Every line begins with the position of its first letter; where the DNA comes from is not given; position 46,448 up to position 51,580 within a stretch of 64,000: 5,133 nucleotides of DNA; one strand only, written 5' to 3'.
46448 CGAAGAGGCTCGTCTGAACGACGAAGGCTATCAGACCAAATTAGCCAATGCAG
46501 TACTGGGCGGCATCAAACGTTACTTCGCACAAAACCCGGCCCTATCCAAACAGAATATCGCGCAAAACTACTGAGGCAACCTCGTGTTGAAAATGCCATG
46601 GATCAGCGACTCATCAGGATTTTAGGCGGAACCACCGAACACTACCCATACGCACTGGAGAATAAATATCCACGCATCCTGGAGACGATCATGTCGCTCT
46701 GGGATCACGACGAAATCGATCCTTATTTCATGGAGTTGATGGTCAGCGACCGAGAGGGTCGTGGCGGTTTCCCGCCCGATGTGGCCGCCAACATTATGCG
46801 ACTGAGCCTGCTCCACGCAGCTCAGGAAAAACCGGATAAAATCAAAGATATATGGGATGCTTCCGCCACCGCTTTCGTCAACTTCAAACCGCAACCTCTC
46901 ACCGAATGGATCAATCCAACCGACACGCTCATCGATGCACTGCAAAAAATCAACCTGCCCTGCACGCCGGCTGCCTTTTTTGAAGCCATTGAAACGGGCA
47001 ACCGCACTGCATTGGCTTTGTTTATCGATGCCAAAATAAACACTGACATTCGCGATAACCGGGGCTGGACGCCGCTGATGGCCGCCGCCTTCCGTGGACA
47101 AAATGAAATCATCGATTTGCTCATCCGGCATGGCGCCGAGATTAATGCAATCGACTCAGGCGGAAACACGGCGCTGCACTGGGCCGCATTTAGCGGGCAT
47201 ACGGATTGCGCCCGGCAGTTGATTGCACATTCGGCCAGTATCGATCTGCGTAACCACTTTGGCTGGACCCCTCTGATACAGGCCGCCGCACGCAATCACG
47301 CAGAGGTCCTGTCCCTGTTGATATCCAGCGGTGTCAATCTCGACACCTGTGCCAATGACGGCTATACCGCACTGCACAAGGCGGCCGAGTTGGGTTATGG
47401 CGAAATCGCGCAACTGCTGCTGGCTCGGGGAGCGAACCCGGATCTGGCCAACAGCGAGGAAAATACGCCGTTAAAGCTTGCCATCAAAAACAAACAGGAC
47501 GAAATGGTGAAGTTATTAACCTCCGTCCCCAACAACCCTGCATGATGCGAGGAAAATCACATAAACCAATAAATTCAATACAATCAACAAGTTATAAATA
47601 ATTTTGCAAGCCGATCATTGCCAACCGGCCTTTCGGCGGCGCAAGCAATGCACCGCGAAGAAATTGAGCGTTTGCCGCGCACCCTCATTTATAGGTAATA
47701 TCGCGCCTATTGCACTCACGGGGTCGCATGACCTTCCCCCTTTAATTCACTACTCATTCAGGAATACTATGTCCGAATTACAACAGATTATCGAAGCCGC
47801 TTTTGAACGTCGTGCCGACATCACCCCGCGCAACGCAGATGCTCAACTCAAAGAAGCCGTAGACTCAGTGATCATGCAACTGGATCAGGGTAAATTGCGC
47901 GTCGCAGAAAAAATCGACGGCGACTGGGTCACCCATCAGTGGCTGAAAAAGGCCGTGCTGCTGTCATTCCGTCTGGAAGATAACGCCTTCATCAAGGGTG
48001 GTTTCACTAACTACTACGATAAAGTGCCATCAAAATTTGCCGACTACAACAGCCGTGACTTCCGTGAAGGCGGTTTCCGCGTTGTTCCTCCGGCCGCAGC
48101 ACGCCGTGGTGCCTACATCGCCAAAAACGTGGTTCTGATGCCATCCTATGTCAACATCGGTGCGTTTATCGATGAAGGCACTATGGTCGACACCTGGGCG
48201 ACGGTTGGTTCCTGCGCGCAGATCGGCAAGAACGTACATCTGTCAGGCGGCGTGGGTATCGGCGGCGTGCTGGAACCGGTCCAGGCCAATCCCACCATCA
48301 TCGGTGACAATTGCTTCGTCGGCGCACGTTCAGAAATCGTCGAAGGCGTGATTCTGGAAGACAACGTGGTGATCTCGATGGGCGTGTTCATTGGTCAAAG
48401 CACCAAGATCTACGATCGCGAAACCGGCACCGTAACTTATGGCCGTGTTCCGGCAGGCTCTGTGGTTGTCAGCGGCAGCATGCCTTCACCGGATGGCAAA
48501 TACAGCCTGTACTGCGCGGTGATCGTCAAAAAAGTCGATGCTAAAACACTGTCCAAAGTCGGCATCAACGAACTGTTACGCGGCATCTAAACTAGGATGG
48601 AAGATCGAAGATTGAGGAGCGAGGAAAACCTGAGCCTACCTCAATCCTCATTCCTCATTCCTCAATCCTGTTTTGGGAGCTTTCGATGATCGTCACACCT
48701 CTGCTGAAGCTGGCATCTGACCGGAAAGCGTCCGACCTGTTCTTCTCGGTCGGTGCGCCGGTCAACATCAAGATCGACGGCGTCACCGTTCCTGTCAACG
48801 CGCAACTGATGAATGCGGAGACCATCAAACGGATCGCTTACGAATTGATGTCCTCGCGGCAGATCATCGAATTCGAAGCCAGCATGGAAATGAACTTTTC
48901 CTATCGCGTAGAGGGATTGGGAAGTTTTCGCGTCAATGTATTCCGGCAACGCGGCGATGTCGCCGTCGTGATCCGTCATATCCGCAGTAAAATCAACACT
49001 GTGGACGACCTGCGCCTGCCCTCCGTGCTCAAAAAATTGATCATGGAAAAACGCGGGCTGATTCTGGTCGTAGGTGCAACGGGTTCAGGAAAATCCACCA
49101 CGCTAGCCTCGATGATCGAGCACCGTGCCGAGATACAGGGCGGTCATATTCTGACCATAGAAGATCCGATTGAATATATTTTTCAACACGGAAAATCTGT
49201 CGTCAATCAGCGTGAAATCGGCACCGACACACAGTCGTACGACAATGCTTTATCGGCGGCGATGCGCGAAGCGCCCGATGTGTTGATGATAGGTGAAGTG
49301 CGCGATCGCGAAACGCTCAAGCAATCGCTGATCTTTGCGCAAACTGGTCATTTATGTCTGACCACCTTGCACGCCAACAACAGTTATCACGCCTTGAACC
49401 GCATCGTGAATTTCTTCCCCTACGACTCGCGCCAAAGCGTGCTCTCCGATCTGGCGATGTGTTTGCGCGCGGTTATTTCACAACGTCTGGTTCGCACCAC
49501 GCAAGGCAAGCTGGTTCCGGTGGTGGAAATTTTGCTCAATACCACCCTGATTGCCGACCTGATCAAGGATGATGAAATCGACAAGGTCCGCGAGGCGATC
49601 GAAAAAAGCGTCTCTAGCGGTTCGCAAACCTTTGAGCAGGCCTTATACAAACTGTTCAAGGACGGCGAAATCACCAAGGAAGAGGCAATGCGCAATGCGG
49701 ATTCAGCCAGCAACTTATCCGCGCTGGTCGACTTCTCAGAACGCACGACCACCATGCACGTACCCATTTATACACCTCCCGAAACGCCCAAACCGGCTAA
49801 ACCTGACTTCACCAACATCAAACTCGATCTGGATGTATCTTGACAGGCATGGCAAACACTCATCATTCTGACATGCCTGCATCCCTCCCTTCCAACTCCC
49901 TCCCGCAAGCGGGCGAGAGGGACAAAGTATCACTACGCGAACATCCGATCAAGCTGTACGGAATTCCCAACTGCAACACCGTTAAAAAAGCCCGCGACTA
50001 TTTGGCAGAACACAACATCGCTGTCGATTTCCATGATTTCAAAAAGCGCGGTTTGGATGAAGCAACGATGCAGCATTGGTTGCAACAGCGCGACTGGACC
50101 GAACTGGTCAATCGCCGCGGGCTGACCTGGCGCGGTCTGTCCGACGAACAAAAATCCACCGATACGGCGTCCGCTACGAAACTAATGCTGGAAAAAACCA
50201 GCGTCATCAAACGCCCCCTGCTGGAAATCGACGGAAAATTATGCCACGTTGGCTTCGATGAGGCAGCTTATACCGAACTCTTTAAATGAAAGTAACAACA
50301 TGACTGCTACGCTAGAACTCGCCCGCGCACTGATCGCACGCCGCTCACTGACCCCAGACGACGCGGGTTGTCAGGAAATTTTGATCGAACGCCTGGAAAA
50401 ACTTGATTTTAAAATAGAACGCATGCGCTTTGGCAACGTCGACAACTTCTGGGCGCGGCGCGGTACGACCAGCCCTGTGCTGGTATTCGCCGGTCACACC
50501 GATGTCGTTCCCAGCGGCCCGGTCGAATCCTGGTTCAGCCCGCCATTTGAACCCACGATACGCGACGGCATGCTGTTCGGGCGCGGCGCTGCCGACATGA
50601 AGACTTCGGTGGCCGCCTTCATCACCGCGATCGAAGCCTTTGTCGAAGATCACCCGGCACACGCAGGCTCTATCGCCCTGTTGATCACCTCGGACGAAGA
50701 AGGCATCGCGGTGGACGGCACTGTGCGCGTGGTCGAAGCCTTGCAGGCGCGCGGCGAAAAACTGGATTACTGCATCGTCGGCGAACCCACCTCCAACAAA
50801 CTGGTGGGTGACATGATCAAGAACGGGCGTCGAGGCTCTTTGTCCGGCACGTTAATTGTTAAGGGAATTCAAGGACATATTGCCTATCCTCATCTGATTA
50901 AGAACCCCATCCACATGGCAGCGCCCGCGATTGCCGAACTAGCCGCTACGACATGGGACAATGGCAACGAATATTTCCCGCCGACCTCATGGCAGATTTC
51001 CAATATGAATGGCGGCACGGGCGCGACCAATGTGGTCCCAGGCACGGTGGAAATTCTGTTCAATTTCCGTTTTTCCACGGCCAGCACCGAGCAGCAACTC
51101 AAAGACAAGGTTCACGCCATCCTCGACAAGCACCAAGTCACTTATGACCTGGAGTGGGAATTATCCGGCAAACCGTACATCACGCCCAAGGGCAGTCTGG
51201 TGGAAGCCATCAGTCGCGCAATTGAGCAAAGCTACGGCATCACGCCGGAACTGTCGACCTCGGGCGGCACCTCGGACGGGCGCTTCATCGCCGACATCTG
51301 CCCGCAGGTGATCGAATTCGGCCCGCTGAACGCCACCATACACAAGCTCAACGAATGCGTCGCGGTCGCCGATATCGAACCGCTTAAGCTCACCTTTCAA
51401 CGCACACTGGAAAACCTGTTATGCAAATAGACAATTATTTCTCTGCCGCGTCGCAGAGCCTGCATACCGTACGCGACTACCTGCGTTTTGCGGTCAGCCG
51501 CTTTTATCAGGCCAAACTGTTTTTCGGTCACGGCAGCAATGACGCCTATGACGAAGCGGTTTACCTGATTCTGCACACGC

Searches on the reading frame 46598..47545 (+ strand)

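Call 59: search_protein_families(library=pfam, proteins=[window:46598-47545:+], max_evalue=1e-8)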
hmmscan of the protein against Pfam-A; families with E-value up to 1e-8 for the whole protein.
window:46598-47545:+ (315 aa): 6 families
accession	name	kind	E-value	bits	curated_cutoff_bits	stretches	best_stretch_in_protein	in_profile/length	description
PF12796.13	Ank_2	-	2.8e-40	137.2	27.3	2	129-218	3-89/90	Ankyrin repeats (3 copies)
PF00023.36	Ank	-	4e-40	134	21.1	0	189-219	2-32/33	Ankyrin repeat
PF13637.12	Ank_4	-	2.8e-36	123.2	22.7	2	193-242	1-50/50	Ankyrin repeats (many copies)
PF13606.12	Ank_3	-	2.9e-29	97.9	22.3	0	156-184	2-30/30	Ankyrin repeat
PF13857.12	Ank_5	-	1.8e-20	73.2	27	0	247-295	8-56/56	Ankyrin repeats (many copies)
PF24521.3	Ank_KRIT1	-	4.3e-09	36.7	80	0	225-309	21-106/149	KRIT1 ankyrin-repeats domain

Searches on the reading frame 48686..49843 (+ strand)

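Call 60: search_protein_families(library=pfam, proteins=[window:48686-49843:+], max_evalue=1e-8)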
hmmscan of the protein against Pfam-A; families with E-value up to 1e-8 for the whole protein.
window:48686-49843:+ (385 aa): 1 family
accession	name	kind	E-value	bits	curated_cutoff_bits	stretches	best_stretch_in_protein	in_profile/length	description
PF00437.27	T2SSE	-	1.4e-41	142.9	24.9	1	4-271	13-280/370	Type II/IV secretion system protein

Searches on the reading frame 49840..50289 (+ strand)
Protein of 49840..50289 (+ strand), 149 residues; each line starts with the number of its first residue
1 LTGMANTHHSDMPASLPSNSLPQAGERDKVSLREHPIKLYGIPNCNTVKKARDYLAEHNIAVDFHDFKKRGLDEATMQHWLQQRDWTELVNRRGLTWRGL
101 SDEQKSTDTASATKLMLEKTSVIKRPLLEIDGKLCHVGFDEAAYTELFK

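Call 60: search_protein_families(library=pfam, proteins=[window:49840-50289:+], max_evalue=1e-8)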
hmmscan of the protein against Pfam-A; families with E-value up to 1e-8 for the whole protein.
window:49840-50289:+ (149 aa): 1 family
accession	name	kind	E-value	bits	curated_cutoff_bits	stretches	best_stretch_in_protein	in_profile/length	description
PF03960.21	ArsC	-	3.3e-16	59.8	24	1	40-146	1-78/79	ArsC family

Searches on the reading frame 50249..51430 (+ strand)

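Call 60: search_protein_families(library=pfam, proteins=[window:50249-51430:+], max_evalue=1e-8)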
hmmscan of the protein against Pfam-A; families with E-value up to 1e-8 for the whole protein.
window:50249-51430:+ (393 aa): 2 families
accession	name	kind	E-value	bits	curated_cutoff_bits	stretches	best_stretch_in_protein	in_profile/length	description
PF01546.33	Peptidase_M20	-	1.4e-45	156.2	24.6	1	80-388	2-205/206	Peptidase family M20/M25/M40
PF07687.19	M20_dimer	-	8.3e-28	96.9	21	1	192-299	1-106/107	Peptidase dimerisation domain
